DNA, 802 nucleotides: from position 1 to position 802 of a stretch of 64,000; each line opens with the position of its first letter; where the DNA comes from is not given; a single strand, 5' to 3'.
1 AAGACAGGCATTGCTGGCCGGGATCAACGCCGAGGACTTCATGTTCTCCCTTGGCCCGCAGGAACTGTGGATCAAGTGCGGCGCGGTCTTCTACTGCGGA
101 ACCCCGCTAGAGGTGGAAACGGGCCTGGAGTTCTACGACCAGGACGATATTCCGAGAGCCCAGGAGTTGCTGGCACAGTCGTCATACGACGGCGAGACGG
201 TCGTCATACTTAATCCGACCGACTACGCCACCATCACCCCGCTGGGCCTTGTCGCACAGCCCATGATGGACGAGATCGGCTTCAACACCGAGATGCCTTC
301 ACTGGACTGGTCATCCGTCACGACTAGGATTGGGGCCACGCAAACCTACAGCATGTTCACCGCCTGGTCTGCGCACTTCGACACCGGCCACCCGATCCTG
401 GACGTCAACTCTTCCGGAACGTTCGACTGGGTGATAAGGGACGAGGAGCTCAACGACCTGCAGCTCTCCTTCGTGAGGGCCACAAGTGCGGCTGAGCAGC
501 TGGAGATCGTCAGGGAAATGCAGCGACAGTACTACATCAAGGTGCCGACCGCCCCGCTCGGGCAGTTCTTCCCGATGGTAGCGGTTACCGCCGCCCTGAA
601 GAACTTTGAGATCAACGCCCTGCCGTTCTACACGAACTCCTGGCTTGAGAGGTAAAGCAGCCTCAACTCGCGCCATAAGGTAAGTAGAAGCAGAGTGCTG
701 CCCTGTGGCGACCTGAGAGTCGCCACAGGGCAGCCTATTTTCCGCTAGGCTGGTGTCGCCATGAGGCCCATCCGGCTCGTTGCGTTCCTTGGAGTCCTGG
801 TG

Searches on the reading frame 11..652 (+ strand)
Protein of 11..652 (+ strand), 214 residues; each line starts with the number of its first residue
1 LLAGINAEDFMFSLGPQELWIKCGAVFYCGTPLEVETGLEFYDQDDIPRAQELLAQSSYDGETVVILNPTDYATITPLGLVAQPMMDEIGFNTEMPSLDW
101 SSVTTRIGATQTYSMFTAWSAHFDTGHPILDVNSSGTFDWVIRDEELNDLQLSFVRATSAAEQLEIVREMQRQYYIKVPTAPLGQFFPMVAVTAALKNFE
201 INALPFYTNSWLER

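Call 19: search_protein_families(library=pfam, proteins=[window:11-652:+], max_evalue=0.0001)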
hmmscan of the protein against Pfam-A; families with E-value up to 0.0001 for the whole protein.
window:11-652:+ (214 aa): 1 family
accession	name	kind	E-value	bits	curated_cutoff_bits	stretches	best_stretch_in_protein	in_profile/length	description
PF00496.27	SBP_bac_5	-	3.3e-05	23.6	32.4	1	44-135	263-362/368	Bacterial extracellular solute-binding proteins, family 5 Middle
